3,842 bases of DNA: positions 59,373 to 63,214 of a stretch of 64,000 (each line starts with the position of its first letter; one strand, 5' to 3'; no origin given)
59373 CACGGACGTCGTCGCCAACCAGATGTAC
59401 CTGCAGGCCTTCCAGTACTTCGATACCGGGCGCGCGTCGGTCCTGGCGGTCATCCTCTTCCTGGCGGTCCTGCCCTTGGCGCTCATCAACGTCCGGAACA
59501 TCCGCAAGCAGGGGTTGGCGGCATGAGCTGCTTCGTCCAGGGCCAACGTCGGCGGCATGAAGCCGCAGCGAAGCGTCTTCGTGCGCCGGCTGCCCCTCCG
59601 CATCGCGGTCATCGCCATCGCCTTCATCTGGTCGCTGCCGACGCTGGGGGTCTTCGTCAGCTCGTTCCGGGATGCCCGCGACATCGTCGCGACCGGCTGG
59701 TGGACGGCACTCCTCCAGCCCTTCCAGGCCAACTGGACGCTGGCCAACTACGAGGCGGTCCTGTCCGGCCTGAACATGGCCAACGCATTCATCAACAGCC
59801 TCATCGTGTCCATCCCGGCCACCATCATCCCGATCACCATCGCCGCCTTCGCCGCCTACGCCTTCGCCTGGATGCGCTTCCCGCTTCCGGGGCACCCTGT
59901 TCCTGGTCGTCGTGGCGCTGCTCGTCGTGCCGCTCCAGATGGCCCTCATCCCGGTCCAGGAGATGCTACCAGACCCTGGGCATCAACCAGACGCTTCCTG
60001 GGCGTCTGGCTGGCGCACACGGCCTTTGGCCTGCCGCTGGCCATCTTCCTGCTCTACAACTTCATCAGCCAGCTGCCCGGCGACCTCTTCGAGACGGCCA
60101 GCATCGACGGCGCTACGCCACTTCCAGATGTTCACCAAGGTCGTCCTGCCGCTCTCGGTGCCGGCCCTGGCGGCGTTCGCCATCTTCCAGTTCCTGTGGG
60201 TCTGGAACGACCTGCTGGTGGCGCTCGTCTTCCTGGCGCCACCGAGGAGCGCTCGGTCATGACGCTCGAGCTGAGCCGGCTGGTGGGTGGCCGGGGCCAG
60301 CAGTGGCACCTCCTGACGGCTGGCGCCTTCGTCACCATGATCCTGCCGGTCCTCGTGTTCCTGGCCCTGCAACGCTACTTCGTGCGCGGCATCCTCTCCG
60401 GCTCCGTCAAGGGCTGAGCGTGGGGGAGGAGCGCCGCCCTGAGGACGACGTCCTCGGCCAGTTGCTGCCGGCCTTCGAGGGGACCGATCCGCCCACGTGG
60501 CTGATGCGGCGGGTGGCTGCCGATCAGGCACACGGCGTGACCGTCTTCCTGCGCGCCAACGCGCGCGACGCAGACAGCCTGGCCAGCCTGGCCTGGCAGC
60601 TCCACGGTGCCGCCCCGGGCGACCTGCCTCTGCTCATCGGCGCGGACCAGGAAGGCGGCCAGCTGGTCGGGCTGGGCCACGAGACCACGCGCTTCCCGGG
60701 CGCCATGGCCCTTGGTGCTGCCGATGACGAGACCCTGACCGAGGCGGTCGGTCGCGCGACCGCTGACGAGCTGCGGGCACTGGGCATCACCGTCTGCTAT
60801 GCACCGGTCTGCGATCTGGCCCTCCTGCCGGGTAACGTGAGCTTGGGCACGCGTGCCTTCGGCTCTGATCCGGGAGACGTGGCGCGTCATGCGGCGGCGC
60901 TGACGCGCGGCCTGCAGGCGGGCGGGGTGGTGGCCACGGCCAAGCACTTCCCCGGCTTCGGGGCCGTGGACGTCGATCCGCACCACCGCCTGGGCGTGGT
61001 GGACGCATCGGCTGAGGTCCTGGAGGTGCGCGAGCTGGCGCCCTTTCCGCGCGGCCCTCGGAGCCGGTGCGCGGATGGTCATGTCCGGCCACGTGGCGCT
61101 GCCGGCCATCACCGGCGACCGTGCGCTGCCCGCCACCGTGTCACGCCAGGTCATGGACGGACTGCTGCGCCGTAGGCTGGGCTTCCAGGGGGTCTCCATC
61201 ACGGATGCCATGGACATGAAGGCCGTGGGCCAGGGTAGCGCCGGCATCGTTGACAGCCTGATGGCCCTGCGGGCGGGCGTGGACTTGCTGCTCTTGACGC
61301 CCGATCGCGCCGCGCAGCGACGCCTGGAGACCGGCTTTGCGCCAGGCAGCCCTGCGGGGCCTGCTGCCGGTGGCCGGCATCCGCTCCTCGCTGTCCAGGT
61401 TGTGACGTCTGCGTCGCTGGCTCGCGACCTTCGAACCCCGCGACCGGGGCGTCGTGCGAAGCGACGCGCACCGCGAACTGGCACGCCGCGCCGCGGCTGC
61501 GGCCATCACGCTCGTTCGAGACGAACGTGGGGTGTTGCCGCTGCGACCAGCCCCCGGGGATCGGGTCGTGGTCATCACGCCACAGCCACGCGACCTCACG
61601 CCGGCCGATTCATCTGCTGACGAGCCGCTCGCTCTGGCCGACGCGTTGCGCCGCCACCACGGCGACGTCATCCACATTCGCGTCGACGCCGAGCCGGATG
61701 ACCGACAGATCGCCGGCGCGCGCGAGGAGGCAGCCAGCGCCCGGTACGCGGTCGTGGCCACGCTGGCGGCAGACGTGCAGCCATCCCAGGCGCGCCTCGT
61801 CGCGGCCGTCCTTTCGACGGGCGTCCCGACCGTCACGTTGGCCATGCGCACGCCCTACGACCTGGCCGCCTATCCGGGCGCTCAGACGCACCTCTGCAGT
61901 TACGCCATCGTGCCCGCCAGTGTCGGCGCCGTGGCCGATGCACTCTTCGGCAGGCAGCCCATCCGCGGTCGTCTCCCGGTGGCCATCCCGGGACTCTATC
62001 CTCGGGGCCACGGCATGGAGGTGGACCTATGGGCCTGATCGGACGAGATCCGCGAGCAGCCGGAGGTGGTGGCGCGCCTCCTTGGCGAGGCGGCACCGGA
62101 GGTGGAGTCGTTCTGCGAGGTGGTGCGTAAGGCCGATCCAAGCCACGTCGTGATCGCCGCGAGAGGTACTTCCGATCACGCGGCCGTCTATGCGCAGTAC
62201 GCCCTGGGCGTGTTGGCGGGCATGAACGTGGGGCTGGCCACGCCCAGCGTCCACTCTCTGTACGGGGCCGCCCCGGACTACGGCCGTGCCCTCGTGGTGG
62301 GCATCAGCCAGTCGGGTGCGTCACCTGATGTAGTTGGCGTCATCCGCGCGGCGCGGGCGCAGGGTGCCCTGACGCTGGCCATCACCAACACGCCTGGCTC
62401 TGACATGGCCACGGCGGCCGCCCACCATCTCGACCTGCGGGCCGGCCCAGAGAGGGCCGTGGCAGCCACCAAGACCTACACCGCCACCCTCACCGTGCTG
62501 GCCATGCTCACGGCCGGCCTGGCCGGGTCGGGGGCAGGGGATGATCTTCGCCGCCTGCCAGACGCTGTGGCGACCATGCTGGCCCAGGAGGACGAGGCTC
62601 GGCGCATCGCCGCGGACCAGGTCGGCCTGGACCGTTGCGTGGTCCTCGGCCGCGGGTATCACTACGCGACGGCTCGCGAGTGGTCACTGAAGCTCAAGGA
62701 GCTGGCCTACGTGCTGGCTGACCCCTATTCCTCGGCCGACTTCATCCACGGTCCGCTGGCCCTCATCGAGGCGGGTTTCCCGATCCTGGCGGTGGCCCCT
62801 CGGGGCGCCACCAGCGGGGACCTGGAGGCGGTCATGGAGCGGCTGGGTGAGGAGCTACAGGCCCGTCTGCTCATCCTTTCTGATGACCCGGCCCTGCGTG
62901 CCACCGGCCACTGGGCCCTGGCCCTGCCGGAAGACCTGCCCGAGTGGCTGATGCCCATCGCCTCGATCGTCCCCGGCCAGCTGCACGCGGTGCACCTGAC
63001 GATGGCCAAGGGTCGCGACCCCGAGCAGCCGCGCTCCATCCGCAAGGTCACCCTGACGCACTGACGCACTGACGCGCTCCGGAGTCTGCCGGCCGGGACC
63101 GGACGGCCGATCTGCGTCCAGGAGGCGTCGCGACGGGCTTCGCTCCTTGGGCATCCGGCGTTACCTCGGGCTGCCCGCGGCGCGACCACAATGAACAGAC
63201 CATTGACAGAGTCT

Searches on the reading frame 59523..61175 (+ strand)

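Call 15: search_protein_families(library=pfam, proteins=[window:59523-61175:+], max_evalue=0.001)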
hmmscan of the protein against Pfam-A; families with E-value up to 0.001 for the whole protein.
window:59523-61175:+ (550 aa): 1 family
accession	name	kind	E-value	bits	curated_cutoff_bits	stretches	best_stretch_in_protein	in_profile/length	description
PF00933.27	Glyco_hydro_3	-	3.7e-35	122.3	27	1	357-509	52-202/316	Glycosyl hydrolase family 3 N terminal domain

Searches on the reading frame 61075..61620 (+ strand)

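Call 15: search_protein_families(library=pfam, proteins=[window:61075-61620:+], max_evalue=0.001)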
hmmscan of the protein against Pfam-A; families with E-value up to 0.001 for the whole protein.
window:61075-61620:+ (181 aa): 1 family
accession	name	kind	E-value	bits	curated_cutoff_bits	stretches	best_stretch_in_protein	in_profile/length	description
PF00933.27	Glyco_hydro_3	-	9.6e-16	58.5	27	1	1-79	211-286/316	Glycosyl hydrolase family 3 N terminal domain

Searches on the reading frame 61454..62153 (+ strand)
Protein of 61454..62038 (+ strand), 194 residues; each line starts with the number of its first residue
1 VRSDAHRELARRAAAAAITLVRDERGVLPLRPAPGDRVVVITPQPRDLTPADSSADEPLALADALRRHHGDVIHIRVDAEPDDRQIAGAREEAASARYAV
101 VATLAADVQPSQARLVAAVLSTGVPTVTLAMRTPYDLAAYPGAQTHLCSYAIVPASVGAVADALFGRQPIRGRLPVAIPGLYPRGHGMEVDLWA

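Call 15: search_protein_families(library=pfam, proteins=[window:61454-62038:+, window:61527-62153:+], max_evalue=0.001)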
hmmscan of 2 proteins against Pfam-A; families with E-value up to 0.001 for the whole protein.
window:61454-62038:+ (194 aa): 1 family
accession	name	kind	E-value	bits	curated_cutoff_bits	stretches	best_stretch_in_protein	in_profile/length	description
PF01915.27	Glyco_hydro_3_C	-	1.5e-10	41.8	31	1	18-179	1-170/200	Glycosyl hydrolase family 3 C-terminal domain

window:61527-62153:+ (208 aa): 0 families

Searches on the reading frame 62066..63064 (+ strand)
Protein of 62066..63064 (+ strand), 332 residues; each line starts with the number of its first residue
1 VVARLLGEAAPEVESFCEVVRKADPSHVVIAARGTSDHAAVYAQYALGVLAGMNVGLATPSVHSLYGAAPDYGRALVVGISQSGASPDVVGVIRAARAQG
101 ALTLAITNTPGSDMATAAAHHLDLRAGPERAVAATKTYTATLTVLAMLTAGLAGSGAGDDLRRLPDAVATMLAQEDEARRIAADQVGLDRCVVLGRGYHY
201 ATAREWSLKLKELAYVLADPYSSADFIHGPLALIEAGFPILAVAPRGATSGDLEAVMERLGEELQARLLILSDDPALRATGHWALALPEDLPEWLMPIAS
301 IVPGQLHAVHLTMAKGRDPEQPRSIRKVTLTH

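Call 15: search_protein_families(library=pfam, proteins=[window:62066-63064:+], max_evalue=0.001)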
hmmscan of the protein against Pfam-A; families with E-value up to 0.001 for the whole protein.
window:62066-63064:+ (332 aa): 1 family
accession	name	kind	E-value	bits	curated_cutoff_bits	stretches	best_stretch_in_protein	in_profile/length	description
PF01380.27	SIS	-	8.2e-32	110.2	25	2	25-149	5-129/131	SIS domain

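Call 61: find_encoding_contigs(protein=window:62066-63064:+, flank=10000, max_places=2)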
Protein window:62066-63064:+ (332 aa): no gene with exactly this product is on record in the collection.
